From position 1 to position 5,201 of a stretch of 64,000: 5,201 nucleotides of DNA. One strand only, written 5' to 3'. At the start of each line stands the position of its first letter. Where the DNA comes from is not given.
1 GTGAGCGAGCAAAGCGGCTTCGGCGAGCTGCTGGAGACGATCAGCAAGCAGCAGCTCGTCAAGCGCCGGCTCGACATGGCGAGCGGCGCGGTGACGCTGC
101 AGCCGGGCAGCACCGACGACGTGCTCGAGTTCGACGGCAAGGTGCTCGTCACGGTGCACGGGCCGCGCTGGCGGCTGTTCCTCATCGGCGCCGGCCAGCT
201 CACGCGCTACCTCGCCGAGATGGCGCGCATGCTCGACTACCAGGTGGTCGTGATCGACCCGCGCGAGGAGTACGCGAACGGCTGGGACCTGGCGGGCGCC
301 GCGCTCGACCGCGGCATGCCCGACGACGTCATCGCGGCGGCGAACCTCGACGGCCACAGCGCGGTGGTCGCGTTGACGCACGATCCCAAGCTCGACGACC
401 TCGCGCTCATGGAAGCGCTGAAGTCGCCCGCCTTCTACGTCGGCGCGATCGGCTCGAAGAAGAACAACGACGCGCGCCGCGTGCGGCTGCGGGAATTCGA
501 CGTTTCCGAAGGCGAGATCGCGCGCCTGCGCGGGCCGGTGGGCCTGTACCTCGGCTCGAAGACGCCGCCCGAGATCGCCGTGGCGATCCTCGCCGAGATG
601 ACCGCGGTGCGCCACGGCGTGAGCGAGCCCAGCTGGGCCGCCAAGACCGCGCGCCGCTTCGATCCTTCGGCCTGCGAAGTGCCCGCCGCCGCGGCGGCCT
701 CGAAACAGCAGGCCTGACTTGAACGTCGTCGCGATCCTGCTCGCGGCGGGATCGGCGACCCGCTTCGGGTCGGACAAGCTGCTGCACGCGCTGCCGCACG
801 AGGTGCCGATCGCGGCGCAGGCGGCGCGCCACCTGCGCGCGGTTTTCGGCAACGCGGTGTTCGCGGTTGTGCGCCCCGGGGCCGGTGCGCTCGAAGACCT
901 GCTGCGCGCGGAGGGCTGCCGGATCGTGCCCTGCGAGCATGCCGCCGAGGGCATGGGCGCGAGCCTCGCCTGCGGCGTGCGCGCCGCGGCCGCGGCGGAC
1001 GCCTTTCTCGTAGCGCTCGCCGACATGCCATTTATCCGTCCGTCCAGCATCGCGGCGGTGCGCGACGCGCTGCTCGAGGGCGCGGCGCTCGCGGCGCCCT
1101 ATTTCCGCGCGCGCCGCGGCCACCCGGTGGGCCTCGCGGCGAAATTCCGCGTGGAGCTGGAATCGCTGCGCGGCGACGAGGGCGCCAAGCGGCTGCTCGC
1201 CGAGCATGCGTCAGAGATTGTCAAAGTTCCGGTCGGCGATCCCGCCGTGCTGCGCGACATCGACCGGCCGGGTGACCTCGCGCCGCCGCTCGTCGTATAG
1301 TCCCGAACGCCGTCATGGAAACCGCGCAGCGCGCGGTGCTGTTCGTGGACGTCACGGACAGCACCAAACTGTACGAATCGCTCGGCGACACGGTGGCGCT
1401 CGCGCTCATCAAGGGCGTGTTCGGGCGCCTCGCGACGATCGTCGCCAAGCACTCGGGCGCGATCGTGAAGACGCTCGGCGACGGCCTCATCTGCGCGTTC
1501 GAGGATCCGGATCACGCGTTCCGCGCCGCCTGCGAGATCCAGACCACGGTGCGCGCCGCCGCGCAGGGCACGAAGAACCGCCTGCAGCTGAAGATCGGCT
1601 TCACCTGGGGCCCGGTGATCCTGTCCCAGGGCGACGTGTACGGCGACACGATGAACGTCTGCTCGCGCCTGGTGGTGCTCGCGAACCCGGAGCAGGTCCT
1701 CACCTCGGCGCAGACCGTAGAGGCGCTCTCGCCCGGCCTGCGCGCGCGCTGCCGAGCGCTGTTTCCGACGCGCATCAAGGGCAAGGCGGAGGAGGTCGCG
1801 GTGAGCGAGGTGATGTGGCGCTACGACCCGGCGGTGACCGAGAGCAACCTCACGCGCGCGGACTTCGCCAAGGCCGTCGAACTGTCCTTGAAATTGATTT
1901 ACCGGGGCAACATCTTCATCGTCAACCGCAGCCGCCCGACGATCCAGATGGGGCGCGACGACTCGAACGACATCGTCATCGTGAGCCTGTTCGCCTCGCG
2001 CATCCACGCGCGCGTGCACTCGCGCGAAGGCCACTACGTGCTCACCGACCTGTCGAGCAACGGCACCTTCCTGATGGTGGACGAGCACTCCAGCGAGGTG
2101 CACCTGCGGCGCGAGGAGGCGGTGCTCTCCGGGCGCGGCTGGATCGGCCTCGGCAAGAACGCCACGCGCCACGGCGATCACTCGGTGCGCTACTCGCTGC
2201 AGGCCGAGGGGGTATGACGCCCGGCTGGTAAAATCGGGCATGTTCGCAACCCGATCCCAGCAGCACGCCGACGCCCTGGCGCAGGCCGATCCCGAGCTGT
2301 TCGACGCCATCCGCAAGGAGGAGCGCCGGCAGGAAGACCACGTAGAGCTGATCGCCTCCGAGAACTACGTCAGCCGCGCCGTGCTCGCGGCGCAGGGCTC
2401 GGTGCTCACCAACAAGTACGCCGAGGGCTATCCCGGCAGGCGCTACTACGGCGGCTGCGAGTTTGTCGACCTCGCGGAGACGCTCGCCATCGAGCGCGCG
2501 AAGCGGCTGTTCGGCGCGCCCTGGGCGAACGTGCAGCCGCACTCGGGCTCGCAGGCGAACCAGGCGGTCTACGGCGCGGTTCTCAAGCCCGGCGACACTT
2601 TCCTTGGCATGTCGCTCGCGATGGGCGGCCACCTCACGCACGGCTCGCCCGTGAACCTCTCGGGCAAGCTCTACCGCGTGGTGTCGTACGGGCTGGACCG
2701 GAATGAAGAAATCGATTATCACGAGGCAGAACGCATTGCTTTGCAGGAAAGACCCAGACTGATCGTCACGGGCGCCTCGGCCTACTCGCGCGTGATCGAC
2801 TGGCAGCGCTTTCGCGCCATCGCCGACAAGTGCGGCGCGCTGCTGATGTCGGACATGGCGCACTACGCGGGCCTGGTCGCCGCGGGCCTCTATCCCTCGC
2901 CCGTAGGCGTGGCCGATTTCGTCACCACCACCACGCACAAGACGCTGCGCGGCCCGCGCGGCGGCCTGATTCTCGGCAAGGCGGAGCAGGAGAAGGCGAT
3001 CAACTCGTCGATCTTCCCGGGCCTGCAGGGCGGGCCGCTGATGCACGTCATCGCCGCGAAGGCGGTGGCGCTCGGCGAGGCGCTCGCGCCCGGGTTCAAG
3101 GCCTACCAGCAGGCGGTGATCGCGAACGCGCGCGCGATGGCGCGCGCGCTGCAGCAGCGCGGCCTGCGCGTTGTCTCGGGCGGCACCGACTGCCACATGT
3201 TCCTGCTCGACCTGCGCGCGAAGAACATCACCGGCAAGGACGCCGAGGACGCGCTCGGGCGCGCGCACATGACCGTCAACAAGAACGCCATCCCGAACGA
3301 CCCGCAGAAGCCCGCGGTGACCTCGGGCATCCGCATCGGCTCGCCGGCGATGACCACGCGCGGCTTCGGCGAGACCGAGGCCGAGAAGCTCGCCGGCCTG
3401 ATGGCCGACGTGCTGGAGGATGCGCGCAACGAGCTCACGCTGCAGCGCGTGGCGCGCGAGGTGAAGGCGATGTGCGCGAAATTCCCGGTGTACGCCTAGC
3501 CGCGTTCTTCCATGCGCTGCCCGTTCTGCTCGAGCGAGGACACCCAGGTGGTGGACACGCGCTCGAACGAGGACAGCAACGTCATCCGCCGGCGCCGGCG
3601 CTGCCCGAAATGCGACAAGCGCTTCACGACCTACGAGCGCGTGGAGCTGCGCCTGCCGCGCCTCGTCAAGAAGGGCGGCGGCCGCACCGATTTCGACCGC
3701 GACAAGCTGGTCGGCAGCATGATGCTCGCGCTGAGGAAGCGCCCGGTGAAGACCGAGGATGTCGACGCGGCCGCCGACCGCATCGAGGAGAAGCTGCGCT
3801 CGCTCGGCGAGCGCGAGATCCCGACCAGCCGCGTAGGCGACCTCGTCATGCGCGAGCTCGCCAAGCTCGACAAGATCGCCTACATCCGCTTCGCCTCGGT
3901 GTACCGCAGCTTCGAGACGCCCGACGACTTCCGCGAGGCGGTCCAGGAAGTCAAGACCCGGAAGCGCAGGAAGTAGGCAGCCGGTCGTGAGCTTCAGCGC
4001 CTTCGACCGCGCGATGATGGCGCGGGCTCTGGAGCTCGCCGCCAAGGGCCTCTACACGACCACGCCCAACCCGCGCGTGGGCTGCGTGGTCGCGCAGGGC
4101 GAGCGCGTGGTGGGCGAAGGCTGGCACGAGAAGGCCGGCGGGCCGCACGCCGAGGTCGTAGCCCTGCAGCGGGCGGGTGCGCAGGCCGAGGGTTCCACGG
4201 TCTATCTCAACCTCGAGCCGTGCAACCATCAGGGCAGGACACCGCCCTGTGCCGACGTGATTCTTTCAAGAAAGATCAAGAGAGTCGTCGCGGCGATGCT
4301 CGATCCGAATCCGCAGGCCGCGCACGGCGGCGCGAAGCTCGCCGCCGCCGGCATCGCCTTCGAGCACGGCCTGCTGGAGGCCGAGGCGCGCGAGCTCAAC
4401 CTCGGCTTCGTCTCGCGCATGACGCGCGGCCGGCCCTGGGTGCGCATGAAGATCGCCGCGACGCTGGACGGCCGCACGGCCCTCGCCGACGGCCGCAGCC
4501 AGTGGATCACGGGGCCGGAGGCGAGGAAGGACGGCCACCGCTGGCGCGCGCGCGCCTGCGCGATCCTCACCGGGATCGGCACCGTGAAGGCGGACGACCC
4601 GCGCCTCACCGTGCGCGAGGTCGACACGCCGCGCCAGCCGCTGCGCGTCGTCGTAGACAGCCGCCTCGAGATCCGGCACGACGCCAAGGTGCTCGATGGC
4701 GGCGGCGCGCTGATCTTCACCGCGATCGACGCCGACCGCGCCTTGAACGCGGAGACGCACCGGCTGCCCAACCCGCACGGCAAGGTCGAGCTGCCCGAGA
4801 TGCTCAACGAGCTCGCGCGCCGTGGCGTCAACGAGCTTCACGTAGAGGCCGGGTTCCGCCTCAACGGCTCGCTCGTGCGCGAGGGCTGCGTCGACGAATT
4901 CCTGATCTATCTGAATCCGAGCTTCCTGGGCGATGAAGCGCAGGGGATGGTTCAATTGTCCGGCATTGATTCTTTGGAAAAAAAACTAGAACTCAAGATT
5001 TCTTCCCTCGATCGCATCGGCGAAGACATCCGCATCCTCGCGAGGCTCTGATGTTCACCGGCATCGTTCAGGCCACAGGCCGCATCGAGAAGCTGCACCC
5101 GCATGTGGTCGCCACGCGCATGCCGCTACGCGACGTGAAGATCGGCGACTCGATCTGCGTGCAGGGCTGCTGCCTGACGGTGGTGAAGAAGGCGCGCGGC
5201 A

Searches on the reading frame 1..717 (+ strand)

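Call 72: search_protein_families(library=pfam, proteins=[window:1-717:+], max_evalue=0.00001)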
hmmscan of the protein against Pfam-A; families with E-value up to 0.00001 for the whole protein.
window:1-717:+ (238 aa): 1 family
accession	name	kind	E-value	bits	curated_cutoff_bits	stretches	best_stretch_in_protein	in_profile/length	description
PF13478.12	XdhC_C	-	3.5e-38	131.4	29.7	1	59-200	1-125/125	XdhC Rossmann domain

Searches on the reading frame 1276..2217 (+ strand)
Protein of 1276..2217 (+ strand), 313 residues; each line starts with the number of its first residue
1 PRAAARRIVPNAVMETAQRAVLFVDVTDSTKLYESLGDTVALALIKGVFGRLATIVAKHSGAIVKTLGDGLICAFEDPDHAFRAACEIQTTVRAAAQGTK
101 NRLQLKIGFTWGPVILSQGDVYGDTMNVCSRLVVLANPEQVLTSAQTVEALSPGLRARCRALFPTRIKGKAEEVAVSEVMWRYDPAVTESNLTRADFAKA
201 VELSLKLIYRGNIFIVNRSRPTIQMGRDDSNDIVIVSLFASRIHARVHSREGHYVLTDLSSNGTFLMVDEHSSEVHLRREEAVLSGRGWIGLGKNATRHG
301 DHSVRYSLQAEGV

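Call 72: search_protein_families(library=pfam, proteins=[window:1276-2217:+], max_evalue=0.00001)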
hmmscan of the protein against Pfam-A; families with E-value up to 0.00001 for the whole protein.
window:1276-2217:+ (313 aa): 2 families
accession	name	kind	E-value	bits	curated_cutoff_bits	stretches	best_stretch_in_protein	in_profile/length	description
PF00211.25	Guanylate_cyc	-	2.8e-15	56.8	21.9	1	18-172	8-175/183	Adenylate and Guanylate cyclase catalytic domain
PF00498.31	FHA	-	4.9e-10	40.1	20.7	1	224-267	2-47/67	FHA domain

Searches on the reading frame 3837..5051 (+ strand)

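Call 72: search_protein_families(library=pfam, proteins=[window:3837-5051:+], max_evalue=0.00001)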
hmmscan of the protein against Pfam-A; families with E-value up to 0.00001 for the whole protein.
window:3837-5051:+ (404 aa): 3 families
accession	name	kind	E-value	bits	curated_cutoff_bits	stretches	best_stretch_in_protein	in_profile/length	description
PF01872.23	RibD_C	-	1e-49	169.5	24.1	1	200-398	1-195/197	RibD C-terminal domain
PF00383.29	dCMP_cyt_deam_1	-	2.3e-17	63.2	25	1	57-154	4-102/102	Cytidine and deoxycytidylate deaminase zinc-binding region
PF14437.12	MafB19-deam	-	4.8e-08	33.5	27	1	60-158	6-105/142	MafB19-like deaminase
